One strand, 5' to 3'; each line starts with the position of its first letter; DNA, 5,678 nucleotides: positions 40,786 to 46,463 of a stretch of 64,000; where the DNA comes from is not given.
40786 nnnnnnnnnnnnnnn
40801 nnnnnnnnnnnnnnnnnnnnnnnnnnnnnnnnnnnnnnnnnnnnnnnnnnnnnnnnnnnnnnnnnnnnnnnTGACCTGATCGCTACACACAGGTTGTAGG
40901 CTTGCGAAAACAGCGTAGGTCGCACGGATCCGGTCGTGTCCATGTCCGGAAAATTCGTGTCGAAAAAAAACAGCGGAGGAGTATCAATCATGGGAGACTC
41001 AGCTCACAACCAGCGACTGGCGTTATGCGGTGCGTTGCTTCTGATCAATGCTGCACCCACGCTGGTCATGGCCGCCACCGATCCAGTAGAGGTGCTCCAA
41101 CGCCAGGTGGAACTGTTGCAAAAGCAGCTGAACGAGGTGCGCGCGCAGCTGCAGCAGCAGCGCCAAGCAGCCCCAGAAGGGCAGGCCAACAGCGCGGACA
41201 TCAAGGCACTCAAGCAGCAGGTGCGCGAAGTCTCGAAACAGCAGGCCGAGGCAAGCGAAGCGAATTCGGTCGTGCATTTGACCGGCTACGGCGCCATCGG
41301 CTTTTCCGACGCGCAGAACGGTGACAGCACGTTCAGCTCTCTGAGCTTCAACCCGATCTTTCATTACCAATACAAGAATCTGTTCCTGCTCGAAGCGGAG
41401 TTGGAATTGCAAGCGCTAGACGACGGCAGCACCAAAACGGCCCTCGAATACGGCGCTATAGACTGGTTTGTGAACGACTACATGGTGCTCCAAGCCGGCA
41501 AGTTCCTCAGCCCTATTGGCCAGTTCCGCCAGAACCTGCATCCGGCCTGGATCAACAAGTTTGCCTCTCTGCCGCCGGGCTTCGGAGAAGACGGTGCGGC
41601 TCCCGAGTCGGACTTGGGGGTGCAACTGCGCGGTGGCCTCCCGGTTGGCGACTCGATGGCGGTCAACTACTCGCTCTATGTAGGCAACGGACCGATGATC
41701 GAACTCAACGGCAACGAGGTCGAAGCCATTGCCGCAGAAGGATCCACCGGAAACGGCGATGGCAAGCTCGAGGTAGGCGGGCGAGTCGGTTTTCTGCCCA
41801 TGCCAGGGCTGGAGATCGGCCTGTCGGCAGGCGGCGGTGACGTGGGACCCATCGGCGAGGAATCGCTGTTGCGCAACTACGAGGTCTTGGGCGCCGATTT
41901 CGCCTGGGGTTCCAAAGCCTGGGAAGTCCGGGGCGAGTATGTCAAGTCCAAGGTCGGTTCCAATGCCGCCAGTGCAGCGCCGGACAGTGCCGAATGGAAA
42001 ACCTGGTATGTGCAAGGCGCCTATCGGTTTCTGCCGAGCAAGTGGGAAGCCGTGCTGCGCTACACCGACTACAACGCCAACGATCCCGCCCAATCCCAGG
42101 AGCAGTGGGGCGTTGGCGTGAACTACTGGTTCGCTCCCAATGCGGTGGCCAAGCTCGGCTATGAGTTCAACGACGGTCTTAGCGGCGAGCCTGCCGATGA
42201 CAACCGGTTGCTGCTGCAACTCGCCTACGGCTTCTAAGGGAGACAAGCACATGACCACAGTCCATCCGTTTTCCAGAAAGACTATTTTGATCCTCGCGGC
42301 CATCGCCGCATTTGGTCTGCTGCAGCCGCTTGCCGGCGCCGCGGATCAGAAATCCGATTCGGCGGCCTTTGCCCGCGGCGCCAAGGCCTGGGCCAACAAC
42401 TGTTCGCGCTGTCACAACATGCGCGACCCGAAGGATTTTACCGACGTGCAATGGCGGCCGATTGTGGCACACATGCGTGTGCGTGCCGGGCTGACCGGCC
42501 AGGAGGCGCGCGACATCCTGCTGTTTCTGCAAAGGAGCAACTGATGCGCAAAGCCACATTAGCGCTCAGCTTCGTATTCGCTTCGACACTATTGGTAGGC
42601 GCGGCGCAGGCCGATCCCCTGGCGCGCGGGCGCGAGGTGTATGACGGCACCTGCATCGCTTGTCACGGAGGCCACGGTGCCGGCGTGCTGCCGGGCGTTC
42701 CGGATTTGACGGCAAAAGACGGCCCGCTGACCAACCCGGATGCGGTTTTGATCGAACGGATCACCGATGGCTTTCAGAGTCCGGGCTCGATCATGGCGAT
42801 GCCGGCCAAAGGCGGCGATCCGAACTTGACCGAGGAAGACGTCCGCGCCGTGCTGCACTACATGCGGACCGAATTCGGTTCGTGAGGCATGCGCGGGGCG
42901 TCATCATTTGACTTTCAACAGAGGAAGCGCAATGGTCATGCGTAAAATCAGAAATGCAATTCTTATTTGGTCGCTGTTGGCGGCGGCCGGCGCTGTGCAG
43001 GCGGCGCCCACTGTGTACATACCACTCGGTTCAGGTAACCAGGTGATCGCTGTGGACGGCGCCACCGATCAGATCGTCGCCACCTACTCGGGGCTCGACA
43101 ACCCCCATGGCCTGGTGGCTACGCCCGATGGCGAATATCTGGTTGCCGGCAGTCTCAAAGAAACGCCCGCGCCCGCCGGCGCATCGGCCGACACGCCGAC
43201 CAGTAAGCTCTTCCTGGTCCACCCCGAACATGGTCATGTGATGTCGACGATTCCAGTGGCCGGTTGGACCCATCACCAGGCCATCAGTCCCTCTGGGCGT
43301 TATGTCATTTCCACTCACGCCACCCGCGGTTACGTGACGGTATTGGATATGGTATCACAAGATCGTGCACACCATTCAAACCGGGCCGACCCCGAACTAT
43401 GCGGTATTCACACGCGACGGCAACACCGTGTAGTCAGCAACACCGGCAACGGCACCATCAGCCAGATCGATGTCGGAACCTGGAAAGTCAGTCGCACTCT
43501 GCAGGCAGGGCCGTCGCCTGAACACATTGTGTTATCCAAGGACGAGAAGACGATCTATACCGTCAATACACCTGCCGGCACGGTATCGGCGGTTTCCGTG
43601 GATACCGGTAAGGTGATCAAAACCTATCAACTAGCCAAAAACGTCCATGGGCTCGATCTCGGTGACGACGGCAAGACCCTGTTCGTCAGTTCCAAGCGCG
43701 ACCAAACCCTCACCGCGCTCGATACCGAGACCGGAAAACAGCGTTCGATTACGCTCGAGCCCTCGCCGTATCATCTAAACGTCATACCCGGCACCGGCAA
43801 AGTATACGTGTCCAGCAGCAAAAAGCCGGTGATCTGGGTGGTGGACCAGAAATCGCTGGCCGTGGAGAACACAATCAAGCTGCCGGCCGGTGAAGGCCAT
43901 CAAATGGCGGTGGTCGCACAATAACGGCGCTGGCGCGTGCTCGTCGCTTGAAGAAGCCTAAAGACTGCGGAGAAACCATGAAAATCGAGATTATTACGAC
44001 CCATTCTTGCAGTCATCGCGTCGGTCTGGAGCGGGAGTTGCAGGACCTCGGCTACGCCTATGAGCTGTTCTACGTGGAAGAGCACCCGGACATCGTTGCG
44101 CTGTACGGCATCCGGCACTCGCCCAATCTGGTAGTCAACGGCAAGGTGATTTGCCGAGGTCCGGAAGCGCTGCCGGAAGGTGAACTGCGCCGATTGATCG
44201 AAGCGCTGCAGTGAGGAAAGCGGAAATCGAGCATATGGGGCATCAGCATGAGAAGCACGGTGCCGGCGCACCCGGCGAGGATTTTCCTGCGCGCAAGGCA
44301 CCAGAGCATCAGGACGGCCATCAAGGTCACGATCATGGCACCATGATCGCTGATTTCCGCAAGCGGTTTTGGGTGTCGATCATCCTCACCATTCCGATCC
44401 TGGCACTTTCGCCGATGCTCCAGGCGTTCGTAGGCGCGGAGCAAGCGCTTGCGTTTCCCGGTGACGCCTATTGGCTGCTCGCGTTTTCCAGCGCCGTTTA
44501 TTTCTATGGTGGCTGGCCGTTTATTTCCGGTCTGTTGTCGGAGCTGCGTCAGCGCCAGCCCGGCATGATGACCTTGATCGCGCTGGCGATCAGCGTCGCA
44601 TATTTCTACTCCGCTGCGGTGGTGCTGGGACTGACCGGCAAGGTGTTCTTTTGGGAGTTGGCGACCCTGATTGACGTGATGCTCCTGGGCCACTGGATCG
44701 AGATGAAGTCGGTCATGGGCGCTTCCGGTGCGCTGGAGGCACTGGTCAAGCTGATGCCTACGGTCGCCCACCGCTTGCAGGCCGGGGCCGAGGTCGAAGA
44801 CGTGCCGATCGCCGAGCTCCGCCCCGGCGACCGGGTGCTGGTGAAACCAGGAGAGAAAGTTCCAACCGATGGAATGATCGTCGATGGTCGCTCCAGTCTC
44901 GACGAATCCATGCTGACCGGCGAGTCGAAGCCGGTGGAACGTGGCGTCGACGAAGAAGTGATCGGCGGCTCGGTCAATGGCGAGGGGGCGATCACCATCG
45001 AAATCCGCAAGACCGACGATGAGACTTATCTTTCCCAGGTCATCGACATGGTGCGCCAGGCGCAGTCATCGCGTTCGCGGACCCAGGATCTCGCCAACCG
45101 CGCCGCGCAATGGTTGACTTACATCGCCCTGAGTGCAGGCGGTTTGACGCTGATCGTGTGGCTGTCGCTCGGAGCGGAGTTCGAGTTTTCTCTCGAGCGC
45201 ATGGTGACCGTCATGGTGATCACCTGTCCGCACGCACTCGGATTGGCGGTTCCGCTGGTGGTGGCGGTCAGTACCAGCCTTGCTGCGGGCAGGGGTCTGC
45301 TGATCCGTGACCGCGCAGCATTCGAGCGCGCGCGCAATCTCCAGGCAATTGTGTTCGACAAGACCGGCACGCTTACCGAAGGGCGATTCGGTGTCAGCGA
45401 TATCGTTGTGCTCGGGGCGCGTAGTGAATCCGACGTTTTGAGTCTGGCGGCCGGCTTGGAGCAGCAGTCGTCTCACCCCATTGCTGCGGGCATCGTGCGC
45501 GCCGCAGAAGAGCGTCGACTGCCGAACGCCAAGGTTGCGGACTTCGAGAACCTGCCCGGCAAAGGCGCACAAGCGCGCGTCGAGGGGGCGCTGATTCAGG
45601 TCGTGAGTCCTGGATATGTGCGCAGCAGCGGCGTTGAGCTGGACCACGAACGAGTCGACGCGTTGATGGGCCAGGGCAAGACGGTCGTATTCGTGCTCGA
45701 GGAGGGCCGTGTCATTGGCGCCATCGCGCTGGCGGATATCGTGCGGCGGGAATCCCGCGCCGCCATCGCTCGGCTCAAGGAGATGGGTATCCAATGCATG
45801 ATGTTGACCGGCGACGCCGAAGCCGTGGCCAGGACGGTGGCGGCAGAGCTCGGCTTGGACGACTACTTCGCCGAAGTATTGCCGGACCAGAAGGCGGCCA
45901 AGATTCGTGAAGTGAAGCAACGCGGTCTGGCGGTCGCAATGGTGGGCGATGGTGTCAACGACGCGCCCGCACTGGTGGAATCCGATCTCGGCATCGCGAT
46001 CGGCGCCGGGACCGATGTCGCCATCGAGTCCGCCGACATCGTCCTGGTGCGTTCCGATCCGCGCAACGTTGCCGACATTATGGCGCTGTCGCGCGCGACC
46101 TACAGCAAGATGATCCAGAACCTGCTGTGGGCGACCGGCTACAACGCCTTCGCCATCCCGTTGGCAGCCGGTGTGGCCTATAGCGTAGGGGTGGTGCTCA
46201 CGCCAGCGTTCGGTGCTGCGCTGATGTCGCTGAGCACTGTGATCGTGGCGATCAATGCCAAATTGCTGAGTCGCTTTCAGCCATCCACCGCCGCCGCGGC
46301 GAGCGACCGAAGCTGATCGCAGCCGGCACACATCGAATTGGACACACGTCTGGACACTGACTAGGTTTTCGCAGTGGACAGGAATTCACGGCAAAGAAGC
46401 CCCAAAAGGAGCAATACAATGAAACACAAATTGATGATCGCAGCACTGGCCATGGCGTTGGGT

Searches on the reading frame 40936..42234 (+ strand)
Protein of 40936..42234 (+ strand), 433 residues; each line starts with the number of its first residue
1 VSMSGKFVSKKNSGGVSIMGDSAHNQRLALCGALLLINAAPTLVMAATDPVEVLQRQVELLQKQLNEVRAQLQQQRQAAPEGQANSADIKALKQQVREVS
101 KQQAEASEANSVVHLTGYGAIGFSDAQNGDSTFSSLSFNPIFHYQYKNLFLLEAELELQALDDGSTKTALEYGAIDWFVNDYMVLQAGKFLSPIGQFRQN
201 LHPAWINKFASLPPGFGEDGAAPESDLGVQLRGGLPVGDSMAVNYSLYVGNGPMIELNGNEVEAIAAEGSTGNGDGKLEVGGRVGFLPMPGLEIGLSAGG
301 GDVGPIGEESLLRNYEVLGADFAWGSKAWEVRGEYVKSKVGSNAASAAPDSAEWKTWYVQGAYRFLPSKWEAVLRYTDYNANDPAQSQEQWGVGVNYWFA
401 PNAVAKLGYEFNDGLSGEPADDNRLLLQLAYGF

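Call 15: search_protein_families(library=pfam, proteins=[window:40936-42234:+], max_evalue=0.001)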
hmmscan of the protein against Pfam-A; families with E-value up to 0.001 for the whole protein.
window:40936-42234:+ (433 aa): 3 families
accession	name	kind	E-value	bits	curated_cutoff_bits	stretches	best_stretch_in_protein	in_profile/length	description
PF07396.17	Porin_O_P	-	1.1e-09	38.5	20.9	1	316-403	228-335/370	Phosphate-selective porin O and P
PF13609.12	Porin_4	-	9.2e-05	22.8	27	1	154-413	68-306/310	Gram-negative porin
PF21620.4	SlpA_C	-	0.00032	19.7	35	1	264-375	186-295/656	S-layer protein SlpA, beta-barrel domain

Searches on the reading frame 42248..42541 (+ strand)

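Call 63: search_protein_families(library=pfam, proteins=[window:42248-42541:+], max_evalue=0.1)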
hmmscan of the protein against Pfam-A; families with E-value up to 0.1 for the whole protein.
window:42248-42541:+ (98 aa): 3 families
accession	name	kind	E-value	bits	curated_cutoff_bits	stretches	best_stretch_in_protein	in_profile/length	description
PF13442.11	Cytochrome_CBB3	-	0.00057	20.6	27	1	40-81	2-44/68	Cytochrome C oxidase, cbb3-type, subunit III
PF00034.26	Cytochrom_C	-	0.0027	19.4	21.3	0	42-58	2-18/90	Cytochrome c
PF02167.20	Cytochrom_C1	-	0.086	12.9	22.8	0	35-60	9-34/219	Cytochrome C1 family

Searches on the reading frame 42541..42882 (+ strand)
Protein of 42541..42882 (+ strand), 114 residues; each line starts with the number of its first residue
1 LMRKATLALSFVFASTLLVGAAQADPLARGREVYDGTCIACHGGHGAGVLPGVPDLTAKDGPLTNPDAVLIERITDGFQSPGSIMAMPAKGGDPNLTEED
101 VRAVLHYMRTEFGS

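Call 63: search_protein_families(library=pfam, proteins=[window:42541-42882:+], max_evalue=0.1)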
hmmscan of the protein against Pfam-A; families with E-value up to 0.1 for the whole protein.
window:42541-42882:+ (114 aa): 3 families
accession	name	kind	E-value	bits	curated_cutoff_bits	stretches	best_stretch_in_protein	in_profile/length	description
PF13442.11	Cytochrome_CBB3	-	4.3e-13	49.8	27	1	27-108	3-68/68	Cytochrome C oxidase, cbb3-type, subunit III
PF00034.26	Cytochrom_C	-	8.7e-12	46.6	21.3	1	28-110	2-88/90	Cytochrome c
PF02167.20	Cytochrom_C1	-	0.088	12.9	22.8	0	21-43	9-31/219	Cytochrome C1 family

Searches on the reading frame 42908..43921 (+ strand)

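Call 15: search_protein_families(library=pfam, proteins=[window:42908-43921:+], max_evalue=0.001)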
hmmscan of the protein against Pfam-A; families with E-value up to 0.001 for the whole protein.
window:42908-43921:+ (338 aa): 6 families
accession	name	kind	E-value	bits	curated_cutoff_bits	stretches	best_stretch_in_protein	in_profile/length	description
PF25174.1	Beta-prop_THOC3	-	8.1e-09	35.3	305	0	223-322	68-166/272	THOC3 beta-propeller domain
PF21783.3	YNCE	-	7.4e-08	32.5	27.1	1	170-249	252-331/339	YNCE-like beta-propeller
PF13360.13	PQQ_2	-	2.3e-07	31.1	27.6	1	153-314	54-224/233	Outer membrane protein assembly factor BamB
PF10282.15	Lactonase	-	1.4e-05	25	21.7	0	196-270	31-270/344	Lactonase, 7-bladed beta-propeller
PF24796.1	WDR55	-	4e-05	23.3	200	0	234-279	44-88/296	WDR55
PF08450.18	SGL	-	0.00024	21.3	26.3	0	178-238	111-171/246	SMP-30/Gluconolactonase/LRE-like region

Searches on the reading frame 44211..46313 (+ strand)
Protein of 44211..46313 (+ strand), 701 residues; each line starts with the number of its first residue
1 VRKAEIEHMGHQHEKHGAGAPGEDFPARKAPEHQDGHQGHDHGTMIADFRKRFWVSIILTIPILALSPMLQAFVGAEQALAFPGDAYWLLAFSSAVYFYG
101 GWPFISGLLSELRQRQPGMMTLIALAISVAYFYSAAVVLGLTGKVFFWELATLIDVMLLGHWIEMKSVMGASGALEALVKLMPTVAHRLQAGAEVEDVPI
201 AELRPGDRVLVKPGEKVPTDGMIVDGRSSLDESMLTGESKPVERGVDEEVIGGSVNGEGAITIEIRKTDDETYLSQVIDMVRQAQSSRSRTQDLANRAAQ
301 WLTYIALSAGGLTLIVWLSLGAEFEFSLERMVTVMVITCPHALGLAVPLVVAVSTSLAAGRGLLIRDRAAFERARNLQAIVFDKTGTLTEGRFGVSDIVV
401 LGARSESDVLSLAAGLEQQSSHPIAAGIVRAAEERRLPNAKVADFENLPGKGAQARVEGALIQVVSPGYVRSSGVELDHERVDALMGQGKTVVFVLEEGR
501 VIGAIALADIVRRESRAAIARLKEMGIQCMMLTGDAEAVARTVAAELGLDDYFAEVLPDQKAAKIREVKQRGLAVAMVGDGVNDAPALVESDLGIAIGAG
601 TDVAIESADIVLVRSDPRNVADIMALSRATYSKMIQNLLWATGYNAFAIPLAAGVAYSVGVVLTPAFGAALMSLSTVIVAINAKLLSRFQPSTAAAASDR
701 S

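Call 15: search_protein_families(library=pfam, proteins=[window:44211-46313:+], max_evalue=0.001)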
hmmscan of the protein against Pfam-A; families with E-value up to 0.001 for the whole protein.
window:44211-46313:+ (701 aa): 4 families
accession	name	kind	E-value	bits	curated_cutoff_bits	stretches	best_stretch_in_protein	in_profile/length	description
PF00122.25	E1-E2_ATPase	-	1.2e-50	172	28.1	1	181-359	2-179/181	E1-E2 ATPase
PF00702.32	Hydrolase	-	1.3e-34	120.7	26.4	1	378-590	2-189/191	haloacid dehalogenase-like hydrolase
PF12710.13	HAD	-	1.9e-05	25.6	27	1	500-588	75-188/189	haloacid dehalogenase-like hydrolase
PF08282.18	Hydrolase_3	-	6.6e-05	23.2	20.9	0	575-621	206-252/255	haloacid dehalogenase-like hydrolase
